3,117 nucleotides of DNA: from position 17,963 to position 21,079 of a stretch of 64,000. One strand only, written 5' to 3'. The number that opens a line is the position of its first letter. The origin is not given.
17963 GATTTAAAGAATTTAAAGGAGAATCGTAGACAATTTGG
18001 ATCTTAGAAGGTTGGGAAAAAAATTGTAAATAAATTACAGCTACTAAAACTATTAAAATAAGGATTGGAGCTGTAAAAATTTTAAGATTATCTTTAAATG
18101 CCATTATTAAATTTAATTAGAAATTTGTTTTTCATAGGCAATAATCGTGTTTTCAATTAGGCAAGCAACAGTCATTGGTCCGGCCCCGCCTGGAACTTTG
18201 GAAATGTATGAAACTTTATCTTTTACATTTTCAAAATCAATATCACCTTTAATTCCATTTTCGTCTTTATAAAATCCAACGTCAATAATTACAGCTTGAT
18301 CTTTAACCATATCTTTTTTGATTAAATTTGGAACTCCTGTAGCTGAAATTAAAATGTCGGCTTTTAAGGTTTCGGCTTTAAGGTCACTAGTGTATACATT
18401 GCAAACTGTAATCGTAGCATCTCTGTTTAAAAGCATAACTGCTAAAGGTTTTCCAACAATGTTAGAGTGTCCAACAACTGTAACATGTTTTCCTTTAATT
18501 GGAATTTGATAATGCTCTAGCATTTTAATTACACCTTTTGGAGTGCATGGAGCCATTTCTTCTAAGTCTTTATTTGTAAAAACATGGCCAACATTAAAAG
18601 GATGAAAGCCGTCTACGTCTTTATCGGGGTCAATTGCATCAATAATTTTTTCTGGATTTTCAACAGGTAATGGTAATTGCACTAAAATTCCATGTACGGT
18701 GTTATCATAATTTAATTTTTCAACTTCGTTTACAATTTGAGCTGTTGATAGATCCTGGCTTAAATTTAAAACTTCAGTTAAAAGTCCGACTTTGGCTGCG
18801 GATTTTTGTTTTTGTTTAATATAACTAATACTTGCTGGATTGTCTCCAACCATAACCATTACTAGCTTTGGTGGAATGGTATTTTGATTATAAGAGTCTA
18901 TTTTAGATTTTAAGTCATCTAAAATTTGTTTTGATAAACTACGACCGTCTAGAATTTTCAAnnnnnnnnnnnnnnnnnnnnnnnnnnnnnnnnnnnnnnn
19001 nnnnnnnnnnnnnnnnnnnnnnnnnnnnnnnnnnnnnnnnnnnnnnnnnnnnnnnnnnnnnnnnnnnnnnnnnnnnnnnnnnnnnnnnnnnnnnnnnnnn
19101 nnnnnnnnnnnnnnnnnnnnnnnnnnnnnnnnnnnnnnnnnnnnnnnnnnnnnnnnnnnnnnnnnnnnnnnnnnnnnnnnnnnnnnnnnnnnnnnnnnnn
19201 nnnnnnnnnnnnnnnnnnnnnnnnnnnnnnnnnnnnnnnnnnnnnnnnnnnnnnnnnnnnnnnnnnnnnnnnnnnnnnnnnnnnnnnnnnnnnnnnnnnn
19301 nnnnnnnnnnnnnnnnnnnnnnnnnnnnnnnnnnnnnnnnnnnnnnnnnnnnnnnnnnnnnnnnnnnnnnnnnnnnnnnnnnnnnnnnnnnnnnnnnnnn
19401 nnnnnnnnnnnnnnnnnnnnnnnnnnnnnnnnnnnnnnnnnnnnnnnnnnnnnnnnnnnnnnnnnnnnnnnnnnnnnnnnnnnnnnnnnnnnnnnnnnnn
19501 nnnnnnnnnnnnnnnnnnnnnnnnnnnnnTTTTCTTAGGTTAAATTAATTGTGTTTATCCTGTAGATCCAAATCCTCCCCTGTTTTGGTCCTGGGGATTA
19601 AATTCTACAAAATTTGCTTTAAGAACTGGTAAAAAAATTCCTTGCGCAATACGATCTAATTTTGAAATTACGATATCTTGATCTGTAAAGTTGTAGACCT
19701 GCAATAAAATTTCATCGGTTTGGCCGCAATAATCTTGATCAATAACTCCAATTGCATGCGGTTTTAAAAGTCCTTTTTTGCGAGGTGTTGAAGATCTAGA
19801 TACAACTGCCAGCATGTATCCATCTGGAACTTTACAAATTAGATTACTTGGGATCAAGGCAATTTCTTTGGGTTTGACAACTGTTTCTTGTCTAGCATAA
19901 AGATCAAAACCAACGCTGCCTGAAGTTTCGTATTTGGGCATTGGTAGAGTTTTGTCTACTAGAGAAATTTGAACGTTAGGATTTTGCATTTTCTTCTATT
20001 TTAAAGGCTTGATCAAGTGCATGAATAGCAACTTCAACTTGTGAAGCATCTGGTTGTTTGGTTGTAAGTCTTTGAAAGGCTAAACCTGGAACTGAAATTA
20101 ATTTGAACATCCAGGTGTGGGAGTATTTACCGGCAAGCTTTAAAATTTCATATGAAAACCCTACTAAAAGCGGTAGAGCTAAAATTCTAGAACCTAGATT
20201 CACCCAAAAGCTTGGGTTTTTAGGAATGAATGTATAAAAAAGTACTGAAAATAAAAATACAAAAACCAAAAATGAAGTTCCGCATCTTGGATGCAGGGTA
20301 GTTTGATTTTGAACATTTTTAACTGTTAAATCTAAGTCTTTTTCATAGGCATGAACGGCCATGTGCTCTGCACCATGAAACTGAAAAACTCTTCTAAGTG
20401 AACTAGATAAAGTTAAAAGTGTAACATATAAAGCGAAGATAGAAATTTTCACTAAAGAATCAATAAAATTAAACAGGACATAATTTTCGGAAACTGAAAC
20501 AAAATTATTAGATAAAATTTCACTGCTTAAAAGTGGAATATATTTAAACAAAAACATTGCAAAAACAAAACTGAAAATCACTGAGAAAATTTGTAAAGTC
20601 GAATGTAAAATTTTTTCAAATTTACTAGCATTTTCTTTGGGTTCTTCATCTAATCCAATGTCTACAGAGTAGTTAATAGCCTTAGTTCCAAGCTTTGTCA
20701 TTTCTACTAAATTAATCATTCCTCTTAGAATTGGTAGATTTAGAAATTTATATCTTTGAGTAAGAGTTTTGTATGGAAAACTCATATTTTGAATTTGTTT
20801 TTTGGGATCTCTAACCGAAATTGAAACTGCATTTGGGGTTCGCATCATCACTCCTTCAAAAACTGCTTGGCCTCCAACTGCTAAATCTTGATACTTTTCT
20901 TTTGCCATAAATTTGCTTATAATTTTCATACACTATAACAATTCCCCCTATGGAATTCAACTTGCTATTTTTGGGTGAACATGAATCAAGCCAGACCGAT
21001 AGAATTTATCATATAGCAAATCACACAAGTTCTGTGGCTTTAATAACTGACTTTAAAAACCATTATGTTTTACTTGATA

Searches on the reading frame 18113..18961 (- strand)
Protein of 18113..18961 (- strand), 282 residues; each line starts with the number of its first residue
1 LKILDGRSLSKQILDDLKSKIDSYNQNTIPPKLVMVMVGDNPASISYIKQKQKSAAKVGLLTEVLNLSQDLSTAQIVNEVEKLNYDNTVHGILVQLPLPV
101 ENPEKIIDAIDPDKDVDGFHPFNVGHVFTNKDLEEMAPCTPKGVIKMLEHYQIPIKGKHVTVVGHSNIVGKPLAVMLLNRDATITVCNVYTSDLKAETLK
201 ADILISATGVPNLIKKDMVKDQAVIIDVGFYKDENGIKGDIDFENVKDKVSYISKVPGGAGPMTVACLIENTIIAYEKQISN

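Call 8: search_protein_families(library=pfam, proteins=[window:18113-18961:-], max_evalue=0.01)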
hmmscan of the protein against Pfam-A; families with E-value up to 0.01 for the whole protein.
window:18113-18961:- (282 aa): 3 families
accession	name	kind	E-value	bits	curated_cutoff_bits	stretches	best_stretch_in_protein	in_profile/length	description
PF02882.25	THF_DHG_CYH_C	-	8.1e-60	201.2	27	1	120-279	1-159/160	Tetrahydrofolate dehydrogenase/cyclohydrolase, NAD(P)-binding domain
PF00763.28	THF_DHG_CYH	-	8.8e-34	116.7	32.8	1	4-117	1-115/115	Tetrahydrofolate dehydrogenase/cyclohydrolase, catalytic domain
PF00670.27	AdoHcyase_NAD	-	0.0042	17.6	27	0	196-240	74-121/162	S-adenosyl-L-homocysteine hydrolase, NAD binding domain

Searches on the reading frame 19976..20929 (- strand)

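Call 8: search_protein_families(library=pfam, proteins=[window:19976-20929:-], max_evalue=0.01)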
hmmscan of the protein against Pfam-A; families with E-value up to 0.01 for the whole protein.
window:19976-20929:- (317 aa): 2 families
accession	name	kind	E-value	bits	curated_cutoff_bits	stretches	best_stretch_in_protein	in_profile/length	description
PF07136.16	DUF1385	-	4.1e-73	245.9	22.1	1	65-310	1-226/227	Protein of unknown function (DUF1385)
PF19928.4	DUF6391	-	0.0024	18.5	33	1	207-244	61-89/134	Domain of unknown function (DUF6391)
